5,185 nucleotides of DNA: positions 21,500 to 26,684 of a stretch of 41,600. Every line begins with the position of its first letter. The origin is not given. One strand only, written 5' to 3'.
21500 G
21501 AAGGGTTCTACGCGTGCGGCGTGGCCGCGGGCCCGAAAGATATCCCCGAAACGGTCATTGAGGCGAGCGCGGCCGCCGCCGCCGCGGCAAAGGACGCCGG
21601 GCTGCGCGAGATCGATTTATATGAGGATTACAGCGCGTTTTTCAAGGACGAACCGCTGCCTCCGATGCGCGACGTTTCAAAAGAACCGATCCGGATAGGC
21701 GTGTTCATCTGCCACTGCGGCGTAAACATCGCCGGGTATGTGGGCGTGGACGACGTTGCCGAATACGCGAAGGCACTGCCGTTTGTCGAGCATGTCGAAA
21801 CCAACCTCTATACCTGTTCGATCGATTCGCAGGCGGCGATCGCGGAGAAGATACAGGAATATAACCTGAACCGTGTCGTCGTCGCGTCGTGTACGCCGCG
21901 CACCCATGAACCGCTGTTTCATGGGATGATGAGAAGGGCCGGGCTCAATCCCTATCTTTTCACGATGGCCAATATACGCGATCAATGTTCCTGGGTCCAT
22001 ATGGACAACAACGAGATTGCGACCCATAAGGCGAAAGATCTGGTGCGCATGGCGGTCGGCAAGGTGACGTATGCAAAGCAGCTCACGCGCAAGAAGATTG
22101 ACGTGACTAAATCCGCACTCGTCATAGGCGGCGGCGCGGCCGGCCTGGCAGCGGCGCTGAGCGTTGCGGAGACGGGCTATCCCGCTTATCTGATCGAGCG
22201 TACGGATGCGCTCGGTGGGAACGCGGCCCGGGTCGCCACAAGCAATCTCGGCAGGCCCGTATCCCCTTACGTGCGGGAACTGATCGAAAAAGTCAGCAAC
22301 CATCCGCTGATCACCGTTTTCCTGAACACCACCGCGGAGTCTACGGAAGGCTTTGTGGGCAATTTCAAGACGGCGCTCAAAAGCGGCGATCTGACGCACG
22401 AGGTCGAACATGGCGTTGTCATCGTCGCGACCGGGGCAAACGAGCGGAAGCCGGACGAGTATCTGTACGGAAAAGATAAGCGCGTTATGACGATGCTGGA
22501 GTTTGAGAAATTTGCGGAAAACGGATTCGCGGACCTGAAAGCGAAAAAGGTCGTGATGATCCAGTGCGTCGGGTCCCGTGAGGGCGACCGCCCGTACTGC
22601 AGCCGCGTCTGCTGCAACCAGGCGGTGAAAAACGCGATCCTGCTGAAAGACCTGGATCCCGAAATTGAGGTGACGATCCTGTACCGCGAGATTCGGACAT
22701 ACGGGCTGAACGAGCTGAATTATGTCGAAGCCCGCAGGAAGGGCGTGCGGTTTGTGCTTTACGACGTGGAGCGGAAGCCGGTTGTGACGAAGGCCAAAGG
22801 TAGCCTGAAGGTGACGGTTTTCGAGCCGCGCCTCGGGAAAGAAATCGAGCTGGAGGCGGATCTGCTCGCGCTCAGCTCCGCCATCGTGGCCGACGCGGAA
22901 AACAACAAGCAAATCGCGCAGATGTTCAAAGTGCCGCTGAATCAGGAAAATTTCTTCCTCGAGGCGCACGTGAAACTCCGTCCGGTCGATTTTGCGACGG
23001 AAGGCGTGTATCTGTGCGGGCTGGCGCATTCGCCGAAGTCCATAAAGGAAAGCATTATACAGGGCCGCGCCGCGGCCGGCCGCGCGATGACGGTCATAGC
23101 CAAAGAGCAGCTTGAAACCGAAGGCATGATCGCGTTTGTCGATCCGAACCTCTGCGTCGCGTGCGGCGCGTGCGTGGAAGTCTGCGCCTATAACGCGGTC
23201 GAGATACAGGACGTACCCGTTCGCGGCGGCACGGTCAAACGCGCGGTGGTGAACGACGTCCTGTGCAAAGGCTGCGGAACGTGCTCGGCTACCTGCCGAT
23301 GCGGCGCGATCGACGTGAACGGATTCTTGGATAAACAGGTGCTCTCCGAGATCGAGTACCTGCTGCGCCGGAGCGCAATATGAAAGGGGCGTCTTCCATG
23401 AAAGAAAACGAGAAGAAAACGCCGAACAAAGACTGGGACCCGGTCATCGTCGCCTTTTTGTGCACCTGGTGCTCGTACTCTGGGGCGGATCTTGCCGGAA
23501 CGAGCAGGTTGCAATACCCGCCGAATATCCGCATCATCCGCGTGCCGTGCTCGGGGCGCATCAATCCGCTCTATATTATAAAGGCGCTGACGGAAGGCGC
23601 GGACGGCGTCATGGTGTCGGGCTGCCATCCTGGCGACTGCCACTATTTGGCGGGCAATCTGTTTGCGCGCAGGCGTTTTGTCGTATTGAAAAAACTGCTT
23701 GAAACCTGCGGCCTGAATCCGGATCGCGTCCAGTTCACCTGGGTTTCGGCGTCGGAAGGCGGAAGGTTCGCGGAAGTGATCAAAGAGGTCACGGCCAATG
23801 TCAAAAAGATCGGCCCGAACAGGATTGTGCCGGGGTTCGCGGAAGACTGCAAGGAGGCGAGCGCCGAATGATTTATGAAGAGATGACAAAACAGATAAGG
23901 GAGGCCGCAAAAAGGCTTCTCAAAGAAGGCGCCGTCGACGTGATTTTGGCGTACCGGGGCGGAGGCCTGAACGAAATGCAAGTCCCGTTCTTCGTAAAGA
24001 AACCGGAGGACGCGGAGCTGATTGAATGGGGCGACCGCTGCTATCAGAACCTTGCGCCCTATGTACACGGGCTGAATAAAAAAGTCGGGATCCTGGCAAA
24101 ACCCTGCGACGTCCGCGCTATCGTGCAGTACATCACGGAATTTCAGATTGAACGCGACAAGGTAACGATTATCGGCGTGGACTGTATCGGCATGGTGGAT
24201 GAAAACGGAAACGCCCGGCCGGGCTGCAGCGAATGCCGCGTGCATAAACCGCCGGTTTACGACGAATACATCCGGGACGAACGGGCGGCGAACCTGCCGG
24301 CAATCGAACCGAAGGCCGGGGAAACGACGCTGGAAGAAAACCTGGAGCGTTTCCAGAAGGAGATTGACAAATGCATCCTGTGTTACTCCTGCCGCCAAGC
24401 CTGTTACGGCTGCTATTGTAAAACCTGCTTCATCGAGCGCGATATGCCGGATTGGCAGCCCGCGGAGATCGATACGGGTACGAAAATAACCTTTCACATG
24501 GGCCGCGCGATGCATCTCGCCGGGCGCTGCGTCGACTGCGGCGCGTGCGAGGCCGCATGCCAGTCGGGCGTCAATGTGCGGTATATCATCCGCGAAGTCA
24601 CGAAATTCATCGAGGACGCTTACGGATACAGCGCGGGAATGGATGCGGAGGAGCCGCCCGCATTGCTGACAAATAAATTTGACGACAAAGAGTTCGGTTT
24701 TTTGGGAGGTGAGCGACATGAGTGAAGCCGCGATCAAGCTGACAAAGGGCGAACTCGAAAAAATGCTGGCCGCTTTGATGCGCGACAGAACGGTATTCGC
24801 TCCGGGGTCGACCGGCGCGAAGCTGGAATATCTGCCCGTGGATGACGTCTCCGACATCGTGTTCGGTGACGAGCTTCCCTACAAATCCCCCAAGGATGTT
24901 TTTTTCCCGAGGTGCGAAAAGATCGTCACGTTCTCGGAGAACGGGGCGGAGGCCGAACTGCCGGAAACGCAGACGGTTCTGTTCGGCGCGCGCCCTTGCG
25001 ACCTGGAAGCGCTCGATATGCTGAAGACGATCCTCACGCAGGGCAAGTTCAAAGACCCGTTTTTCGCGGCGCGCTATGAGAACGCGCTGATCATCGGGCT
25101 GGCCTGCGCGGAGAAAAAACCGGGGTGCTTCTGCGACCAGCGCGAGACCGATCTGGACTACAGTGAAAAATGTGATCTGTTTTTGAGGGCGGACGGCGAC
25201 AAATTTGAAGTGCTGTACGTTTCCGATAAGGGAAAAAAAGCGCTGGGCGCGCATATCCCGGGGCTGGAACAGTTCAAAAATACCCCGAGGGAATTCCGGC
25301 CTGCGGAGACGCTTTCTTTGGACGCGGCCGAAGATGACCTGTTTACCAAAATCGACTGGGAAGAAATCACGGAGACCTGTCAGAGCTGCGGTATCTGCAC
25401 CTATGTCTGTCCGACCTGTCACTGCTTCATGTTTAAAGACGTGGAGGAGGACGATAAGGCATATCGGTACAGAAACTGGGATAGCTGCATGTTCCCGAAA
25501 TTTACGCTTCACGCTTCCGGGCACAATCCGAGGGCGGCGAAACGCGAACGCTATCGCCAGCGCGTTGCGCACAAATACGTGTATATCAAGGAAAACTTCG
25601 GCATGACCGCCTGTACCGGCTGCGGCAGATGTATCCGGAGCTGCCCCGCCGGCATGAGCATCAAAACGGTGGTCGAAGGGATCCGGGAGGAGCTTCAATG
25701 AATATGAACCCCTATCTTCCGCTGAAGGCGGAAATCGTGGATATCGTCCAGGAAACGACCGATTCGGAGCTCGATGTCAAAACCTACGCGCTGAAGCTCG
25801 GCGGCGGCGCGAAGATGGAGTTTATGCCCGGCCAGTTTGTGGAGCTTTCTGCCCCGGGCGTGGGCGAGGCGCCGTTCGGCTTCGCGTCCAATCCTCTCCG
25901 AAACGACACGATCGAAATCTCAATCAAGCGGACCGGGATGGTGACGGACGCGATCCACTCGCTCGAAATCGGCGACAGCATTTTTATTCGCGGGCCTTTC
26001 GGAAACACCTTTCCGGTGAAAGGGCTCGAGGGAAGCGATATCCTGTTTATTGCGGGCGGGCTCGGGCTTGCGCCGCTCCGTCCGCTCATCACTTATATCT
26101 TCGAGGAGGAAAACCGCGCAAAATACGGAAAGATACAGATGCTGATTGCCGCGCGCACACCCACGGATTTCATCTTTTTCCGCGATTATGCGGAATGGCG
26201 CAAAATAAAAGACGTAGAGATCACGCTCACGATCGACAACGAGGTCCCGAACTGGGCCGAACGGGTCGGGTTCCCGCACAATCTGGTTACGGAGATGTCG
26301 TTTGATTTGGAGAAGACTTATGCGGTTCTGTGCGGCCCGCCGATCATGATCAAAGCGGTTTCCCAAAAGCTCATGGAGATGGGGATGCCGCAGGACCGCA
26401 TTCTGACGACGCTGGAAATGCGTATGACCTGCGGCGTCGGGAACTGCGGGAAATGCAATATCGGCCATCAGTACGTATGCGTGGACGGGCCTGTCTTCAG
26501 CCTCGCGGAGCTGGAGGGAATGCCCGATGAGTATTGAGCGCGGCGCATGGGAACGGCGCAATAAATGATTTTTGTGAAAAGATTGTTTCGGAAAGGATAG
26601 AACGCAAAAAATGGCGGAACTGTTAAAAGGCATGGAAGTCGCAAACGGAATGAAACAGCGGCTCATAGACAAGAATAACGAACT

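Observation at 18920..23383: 1487-aa tandem-HdrA protein with a GltD-like NAD(P)H module inserted into the first HdrA (HdrL-type architecture) in a Wood-Ljungdahl operon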

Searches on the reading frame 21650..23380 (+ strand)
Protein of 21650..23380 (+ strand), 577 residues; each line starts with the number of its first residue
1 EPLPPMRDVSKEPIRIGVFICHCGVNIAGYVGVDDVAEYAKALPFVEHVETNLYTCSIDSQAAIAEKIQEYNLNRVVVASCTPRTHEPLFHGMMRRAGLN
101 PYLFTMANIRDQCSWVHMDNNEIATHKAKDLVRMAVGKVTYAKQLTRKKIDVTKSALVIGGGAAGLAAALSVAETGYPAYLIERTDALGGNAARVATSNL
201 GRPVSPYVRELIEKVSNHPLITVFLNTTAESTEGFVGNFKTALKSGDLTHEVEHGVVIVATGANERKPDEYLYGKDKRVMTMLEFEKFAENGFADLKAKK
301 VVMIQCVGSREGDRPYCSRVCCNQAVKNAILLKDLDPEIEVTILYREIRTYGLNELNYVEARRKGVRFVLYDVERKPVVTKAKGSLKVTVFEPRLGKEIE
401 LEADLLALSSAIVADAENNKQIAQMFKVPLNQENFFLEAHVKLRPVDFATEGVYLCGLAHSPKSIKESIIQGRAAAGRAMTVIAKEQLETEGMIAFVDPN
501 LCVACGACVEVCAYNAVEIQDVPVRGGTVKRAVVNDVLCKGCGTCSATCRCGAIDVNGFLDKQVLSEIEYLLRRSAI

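Call 24: search_solved_structures(query=window:21650-23380:+, max_evalue=1e-20, show_alignments=1)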
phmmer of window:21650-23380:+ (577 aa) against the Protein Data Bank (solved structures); distinct sequences matched with E-value up to 1e-20: 6.
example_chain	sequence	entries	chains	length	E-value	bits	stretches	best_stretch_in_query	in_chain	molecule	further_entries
5odc_A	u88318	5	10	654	2.4e-117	395.9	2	13-243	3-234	Heterodisulfide reductase, subunit A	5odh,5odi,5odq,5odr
8rvu_a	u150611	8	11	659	1.6e-115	389.9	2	251-574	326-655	H(2):CoB-CoM heterodisulfide,ferredoxin reductase subunit A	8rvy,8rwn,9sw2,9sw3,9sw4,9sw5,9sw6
8rvv_A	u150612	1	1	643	3.4e-114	385.5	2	251-572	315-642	H(2):CoB-CoM heterodisulfide,ferredoxin reductase subunit A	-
7bkb_A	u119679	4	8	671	7.5e-105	354.7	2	12-245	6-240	CoB--CoM heterodisulfide reductase iron-sulfur subunit A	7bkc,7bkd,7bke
9sfi_A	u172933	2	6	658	4.6e-95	322.4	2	252-573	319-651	CoB--CoM heterodisulfide reductase iron-sulfur subunit A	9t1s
6tjr_A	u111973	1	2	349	4.7e-28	101.2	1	154-481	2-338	Fumarate reductase/succinate dehydrogenase flavoprotein domain protein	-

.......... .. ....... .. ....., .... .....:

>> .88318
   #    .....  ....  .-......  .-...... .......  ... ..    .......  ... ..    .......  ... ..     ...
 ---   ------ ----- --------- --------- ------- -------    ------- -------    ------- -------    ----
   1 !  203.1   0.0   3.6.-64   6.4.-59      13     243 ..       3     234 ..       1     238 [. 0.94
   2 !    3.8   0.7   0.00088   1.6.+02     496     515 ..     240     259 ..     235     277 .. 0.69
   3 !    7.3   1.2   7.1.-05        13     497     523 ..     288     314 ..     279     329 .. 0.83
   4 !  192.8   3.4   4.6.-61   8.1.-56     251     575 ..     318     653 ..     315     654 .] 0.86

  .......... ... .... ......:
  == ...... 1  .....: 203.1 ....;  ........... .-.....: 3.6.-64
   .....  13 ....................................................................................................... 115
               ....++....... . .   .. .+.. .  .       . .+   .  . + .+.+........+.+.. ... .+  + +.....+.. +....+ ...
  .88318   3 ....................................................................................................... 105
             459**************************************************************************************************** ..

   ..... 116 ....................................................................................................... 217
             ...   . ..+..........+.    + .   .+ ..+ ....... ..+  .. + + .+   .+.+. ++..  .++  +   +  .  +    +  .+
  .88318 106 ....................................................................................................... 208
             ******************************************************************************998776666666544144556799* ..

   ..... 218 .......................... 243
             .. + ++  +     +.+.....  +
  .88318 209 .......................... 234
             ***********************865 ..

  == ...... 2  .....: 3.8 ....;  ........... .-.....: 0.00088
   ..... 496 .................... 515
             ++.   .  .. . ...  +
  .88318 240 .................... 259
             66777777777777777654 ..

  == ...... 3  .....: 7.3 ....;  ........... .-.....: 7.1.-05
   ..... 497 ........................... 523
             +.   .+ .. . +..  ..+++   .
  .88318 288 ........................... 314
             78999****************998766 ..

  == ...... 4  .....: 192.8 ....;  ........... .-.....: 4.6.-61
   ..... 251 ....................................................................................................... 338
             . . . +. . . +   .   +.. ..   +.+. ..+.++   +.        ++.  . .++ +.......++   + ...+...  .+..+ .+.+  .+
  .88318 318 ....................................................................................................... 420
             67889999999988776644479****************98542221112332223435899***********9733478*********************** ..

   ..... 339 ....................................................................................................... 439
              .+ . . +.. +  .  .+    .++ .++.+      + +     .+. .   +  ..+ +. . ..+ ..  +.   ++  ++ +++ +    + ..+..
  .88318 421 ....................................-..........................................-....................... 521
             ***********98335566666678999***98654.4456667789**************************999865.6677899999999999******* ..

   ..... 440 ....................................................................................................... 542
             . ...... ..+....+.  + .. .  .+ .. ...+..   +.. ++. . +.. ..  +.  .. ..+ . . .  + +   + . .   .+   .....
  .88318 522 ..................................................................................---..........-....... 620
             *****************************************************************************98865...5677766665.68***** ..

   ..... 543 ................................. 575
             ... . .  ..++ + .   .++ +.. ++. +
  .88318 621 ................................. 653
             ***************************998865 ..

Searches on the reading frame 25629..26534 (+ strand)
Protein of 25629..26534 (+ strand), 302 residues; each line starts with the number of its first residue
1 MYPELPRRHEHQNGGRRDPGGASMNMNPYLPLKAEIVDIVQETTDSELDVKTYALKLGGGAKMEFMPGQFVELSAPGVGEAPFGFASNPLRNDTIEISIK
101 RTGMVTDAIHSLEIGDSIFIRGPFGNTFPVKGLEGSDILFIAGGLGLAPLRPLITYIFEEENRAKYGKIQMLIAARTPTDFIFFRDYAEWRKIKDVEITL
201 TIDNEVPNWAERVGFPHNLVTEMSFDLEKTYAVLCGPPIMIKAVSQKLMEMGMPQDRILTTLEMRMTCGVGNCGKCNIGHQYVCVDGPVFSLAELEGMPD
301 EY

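Call 5: search_protein_families(library=pfam, proteins=[window:25629-26534:+], max_evalue=0.001)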
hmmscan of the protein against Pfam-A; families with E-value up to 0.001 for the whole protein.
window:25629-26534:+ (302 aa): 4 families
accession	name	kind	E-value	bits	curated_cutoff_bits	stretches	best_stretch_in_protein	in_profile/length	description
PF00175.26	NAD_binding_1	-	3.4e-13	50.6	22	1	140-245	1-108/109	Oxidoreductase NAD-binding domain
PF10418.14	DHODB_Fe-S_bind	-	2.6e-09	37.1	23.9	1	263-295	1-40/41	Iron-sulfur cluster binding domain of dihydroorotate dehydrogenase B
PF00970.30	FAD_binding_6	-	2.5e-07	31.4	21.1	1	44-127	8-97/99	Oxidoreductase FAD-binding domain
PF08030.17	NAD_binding_6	-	0.00017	22.2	22.2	0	137-187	3-55/156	Ferric reductase NAD binding domain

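Call 10: search_protein_families(library=ncbifam, proteins=[window:25629-26534:+], max_evalue=0.00001)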
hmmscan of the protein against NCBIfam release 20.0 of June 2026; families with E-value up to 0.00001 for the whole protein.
window:25629-26534:+ (302 aa): 24 families
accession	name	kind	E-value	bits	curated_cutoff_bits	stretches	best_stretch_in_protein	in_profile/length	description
NF006220.0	PRK08345.1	subfamily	3.5e-67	226.7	395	1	24-292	3-284/294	cytochrome-c3 hydrogenase subunit gamma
NF040835.1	sulfhyd_HydG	equivalog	2.1e-60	204.5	650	1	25-294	11-283/292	NADPH-dependent hydrogenase/sulfhydrogenase 1 subunit gamma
TIGR02911.1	sulfite_red_B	equivalog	5.4e-59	199.4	288.6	1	28-294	2-255/261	anaerobic sulfite reductase subunit AsrB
NF040830.1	sulfhyd_ShyC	equivalog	1.8e-51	175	600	1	26-292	1-278/288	NAD(P)-dependent hydrogenase/sulfhydrogenase 2 subunit gamma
NF000796.0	PRK00054.1-1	equivalog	1.3e-45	155.6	224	1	35-296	7-236/254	dihydroorotate dehydrogenase electron transfer subunit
NF004862.0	PRK06222.1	subfamily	7.6e-21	74.8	220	1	65-291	28-244/281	sulfide/dihydroorotate dehydrogenase-like FAD/NAD-binding protein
NF009414.0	PRK12778.1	equivalog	2e-20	72.6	1103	1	65-292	28-245/752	bifunctional dihydroorotate dehydrogenase B NAD binding subunit/NADPH-dependent glutamate synthase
NF000798.0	PRK00054.1-3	equivalog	5.2e-20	72.1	219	1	50-293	18-240/244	dihydroorotate dehydrogenase electron transfer subunit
NF000799.0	PRK00054.1-4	equivalog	2.1e-18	66.3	314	1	46-294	13-255/258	dihydroorotate dehydrogenase electron transfer subunit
NF040810.1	BenC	equivalog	3.8e-18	65.8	430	1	40-254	112-321/333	benzoate 1,2-dioxygenase electron transfer component BenC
NF058606.1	GlBtMonoRdsGbcB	equivalog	8.9e-18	64.3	500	1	37-255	19-239/362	glycine betaine monooxygenase reductase subunit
TIGR01941.1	nqrF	equivalog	8.2e-17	61.2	295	1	101-259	238-399/405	NADH:ubiquinone reductase (Na(+)-transporting) subunit F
NF045803.1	MethMoxFADbindMmoC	equivalog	2.3e-16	59.5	500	1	47-259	123-336/343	aromatic/alkene monooxygenase hydroxylase FAD-binding subunit MmoC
NF008822.0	PRK11872.1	equivalog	1.6e-15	57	402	1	60-258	132-330/341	anthranilate 1,2-dioxygenase electron transfer component AntC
NF000797.0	PRK00054.1-2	equivalog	1.8e-15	56.9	270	1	45-292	22-262/267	dihydroorotate dehydrogenase electron transfer subunit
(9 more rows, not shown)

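Call 55: search_solved_structures(query=window:25629-26534:+, max_evalue=0.00001)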
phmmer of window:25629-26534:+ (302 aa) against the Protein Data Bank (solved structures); distinct sequences matched with E-value up to 0.00001: 25.
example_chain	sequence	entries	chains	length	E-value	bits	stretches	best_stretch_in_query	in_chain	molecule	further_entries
9nez_C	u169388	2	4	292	1.2e-59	205.5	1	25-298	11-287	Sulfhydrogenase 1 subunit gamma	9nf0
5ksw_B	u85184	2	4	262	1.2e-18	70.9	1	53-291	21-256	Dihydroorotate dehydrogenase B (NAD(+)), electron transfer subunit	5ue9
1ep3_B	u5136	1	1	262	4.8e-18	68.8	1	53-291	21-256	DIHYDROOROTATE DEHYDROGENASE B (PYRK SUBUNIT)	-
1ep1_B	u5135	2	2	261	5e-18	68.8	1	55-291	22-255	DIHYDROOROTATE DEHYDROGENASE B (PYRK SUBUNIT)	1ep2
4ylf_A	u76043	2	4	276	2.8e-14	56.5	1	62-295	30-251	Dihydroorotate dehydrogenase B (NAD(+)), electron transfer subunit homolog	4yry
7qu3_A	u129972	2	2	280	3.7e-14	56.1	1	103-259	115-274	Na(+)-translocating NADH-quinone reductase subunit F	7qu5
2r6h_A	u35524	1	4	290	4.7e-14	55.7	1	101-258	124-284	NADH:ubiquinone oxidoreductase, Na translocating, F subunit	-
7qty_A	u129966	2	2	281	1.2e-13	54.4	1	102-259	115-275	Na(+)-translocating NADH-quinone reductase subunit F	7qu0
8ad3_A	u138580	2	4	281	3.4e-13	52.9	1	103-259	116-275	Na(+)-translocating NADH-quinone reductase subunit F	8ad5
4u9u_A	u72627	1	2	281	3.4e-13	52.9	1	103-259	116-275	Na(+)-translocating NADH-quinone reductase subunit F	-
8ad4_A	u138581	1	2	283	3.6e-13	52.9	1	103-259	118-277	Na(+)-translocating NADH-quinone reductase subunit F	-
4uaj_A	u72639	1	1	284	3.6e-13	52.8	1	103-259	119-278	Na(+)-translocating NADH-quinone reductase subunit F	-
8a1t_F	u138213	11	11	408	7.1e-13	51.9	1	103-259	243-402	Na(+)-translocating NADH-quinone reductase subunit F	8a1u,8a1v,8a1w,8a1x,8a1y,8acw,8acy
7xk3_F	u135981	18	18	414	7.4e-13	51.8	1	103-259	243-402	Na(+)-translocating NADH-quinone reductase subunit F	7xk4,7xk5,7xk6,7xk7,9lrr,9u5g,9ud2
4wqm_A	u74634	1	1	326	1.8e-12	50.5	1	51-249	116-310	Toluene-4-monooxygenase electron transfer component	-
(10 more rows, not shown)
